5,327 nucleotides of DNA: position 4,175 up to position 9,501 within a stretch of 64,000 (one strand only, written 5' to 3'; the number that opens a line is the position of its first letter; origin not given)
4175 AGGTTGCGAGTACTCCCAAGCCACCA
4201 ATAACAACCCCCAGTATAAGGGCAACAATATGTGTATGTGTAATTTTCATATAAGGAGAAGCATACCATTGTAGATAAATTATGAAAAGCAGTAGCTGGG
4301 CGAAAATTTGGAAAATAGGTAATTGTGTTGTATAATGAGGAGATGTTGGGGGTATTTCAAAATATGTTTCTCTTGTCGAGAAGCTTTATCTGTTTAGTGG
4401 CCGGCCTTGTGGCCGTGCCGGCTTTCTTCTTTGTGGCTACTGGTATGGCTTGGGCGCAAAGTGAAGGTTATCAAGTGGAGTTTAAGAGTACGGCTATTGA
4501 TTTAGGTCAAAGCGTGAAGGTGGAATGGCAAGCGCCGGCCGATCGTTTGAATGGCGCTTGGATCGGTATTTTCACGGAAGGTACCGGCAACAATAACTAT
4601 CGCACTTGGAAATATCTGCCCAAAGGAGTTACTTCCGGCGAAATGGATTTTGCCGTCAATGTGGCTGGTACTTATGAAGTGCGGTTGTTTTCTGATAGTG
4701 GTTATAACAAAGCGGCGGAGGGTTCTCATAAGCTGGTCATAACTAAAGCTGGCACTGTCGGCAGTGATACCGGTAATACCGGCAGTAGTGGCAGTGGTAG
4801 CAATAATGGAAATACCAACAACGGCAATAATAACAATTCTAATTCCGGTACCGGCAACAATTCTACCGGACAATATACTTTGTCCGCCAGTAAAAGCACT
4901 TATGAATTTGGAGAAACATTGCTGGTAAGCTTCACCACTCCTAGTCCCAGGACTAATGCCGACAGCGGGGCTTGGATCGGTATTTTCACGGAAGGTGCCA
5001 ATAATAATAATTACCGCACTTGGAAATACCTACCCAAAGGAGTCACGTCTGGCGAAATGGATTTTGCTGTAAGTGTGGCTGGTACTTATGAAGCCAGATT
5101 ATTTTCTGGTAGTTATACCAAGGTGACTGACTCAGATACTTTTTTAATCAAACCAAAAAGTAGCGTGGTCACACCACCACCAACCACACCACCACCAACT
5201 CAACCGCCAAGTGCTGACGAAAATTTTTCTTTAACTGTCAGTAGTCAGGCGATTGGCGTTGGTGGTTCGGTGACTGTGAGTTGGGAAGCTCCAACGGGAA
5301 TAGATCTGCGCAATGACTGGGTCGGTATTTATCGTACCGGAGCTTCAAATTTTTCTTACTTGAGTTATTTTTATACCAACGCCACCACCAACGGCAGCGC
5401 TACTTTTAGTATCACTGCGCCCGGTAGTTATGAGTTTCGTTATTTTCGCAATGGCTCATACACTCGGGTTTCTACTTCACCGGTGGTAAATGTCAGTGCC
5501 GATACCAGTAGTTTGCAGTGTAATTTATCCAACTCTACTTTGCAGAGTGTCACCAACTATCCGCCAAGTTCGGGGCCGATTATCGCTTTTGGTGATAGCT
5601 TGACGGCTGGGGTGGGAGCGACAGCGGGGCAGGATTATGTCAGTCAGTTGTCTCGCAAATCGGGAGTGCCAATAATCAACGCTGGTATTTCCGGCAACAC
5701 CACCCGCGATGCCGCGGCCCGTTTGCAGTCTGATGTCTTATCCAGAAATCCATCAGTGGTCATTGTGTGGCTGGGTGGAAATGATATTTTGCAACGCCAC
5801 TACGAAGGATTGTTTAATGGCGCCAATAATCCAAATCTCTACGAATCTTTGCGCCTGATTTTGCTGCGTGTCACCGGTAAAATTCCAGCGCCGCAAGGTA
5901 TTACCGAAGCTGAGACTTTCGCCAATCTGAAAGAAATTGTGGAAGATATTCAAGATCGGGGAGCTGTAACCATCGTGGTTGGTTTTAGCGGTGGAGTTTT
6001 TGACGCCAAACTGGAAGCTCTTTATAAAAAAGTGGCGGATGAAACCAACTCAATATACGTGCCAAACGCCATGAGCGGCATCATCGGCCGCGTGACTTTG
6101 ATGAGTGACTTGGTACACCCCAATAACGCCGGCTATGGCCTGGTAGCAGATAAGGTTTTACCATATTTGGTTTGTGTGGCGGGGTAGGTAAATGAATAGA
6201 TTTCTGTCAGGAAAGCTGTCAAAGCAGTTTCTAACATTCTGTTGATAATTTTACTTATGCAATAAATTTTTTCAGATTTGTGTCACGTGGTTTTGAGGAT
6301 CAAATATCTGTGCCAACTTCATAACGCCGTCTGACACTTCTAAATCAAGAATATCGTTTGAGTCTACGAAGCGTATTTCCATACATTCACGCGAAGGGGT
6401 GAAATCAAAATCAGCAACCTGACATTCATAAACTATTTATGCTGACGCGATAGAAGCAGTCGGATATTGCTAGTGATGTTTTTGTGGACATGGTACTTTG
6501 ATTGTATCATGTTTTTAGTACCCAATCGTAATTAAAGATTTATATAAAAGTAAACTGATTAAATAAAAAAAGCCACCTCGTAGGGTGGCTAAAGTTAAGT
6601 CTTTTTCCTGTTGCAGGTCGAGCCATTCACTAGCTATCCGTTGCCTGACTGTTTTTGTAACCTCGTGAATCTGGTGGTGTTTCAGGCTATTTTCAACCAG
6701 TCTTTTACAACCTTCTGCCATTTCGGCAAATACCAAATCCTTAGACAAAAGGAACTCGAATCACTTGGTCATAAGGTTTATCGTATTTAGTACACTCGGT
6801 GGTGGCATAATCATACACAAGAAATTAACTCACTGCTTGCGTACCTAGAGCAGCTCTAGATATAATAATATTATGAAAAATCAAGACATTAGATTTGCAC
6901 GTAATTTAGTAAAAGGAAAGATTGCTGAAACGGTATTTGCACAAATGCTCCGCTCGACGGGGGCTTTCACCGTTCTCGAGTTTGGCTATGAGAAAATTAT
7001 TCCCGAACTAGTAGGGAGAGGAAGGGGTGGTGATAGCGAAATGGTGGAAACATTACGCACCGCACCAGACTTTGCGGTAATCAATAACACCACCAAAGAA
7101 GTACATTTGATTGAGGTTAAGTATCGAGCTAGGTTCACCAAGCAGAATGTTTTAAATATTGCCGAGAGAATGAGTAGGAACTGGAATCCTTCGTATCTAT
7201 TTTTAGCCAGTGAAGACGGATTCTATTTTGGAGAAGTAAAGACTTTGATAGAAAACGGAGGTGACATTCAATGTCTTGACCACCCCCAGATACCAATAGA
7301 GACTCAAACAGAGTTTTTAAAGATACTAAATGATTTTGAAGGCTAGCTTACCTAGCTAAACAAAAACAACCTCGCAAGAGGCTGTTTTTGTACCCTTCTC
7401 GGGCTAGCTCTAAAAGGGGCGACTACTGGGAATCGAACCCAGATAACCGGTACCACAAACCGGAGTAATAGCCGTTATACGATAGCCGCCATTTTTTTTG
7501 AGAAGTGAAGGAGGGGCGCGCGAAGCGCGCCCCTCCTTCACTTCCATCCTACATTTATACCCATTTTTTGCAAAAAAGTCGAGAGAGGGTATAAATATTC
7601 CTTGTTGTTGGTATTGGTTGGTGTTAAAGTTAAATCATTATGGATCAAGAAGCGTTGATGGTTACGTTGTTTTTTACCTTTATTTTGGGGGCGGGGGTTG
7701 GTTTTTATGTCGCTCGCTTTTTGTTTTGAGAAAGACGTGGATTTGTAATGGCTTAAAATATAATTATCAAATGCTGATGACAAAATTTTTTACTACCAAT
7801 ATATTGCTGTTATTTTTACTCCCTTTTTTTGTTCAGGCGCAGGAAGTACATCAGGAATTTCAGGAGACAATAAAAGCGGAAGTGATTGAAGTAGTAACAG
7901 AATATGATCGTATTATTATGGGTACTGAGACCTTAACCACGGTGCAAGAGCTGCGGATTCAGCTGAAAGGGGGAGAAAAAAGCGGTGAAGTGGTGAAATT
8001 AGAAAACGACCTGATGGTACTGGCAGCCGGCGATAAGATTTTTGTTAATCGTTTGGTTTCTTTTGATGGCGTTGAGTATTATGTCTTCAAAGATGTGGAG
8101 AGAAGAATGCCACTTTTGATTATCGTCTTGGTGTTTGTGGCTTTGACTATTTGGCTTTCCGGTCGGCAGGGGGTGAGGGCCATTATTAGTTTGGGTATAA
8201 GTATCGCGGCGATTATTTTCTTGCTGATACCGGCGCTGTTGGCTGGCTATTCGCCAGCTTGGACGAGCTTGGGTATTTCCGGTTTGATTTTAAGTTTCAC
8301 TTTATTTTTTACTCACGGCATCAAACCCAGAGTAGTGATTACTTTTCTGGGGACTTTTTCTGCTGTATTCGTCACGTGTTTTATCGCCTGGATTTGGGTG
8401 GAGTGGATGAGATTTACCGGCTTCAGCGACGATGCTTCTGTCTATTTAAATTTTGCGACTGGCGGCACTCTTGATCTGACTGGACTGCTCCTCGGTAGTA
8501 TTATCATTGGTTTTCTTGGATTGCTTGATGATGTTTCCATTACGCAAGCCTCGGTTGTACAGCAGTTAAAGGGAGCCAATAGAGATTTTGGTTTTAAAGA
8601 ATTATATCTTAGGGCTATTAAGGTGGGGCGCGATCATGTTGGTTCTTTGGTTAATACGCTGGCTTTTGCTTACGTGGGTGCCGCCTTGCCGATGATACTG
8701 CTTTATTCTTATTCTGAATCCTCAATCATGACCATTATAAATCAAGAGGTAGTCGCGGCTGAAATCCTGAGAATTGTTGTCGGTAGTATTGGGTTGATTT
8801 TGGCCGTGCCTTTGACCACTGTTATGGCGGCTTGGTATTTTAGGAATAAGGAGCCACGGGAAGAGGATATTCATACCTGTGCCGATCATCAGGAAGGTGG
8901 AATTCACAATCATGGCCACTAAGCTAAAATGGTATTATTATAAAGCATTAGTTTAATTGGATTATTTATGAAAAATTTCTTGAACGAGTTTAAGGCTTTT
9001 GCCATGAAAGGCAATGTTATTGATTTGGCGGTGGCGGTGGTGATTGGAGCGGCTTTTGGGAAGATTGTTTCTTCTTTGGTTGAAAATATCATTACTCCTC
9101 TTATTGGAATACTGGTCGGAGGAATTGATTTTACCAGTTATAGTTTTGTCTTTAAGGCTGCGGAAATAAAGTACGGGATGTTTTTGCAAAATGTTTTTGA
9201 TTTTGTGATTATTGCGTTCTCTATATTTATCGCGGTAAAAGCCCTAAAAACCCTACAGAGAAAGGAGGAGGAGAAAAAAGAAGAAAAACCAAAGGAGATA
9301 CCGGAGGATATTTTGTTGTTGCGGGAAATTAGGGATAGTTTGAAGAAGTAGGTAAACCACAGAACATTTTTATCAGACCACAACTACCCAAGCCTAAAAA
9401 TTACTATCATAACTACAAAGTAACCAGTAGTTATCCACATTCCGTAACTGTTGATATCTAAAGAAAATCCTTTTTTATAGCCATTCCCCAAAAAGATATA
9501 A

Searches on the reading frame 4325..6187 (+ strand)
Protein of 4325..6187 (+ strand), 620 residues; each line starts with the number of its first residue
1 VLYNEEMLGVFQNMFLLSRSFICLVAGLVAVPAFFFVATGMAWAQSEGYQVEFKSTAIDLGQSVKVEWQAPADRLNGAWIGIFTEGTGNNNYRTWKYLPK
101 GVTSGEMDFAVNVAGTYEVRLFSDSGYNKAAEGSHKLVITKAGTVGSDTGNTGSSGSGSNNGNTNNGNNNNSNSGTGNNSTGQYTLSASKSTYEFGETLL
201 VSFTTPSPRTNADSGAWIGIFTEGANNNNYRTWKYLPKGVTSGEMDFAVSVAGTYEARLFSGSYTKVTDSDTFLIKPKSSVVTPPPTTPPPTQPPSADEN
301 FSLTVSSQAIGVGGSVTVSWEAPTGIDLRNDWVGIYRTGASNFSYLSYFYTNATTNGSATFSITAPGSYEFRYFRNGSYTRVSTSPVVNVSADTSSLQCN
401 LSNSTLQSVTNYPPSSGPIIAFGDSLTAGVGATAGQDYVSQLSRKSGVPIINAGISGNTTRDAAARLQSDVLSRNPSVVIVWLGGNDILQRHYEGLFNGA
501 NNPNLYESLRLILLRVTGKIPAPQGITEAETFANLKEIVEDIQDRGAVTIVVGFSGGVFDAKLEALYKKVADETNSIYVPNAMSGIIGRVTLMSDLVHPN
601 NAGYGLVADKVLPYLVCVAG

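Call 59: search_protein_families(library=pfam, proteins=[window:4325-6187:+], max_evalue=0.001)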
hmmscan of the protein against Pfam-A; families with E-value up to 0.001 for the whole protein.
window:4325-6187:+ (620 aa): 5 families
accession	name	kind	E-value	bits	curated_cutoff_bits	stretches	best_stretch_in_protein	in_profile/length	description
PF13472.12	Lipase_GDSL_2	-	4e-22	80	32.9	1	421-605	1-177/178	GDSL-like Lipase/Acylhydrolase family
PF00657.28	Lipase_GDSL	-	1.7e-14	54.9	23.6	1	419-611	1-208/208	GDSL-like Lipase/Acylhydrolase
PF16562.11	HECW_N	-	4.5e-09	36.8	26.7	0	298-363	12-81/120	N-terminal domain of E3 ubiquitin-protein ligase HECW1 and 2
PF17751.7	SKICH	-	4e-07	30.9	23.4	0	329-356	30-64/103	SKICH domain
PF14606.12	Lipase_GDSL_3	-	0.00029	21.6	27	0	418-463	3-49/178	GDSL-like Lipase/Acylhydrolase family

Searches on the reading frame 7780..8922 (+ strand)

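Call 59: search_protein_families(library=pfam, proteins=[window:7780-8922:+], max_evalue=0.001)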
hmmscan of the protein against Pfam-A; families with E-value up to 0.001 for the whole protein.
window:7780-8922:+ (380 aa): 1 family
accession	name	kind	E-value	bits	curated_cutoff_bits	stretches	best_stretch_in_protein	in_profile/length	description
PF07907.16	YibE_F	-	7.1e-69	232.4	27.2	1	112-352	1-241/241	YibE/F-like protein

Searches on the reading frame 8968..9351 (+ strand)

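Call 3: search_protein_families(library=pfam, proteins=[window:8968-9351:+], max_evalue=0.01)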
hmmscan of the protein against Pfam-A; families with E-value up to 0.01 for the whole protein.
window:8968-9351:+ (127 aa): 4 families
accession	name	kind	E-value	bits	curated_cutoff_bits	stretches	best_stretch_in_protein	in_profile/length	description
PF01741.23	MscL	-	7.3e-43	146.3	27.4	1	4-126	1-123/123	Large-conductance mechanosensitive channel, MscL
PF03741.22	TerC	-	0.0014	18.8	27.8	1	59-109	41-91/178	Integral membrane protein TerC family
PF06783.16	UPF0239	-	0.0022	18.7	25.4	1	67-110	21-64/88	Uncharacterised protein family (UPF0239)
PF24124.1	YphA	-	0.0041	17.3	28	1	22-107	110-192/198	YphA-like integral membrane protein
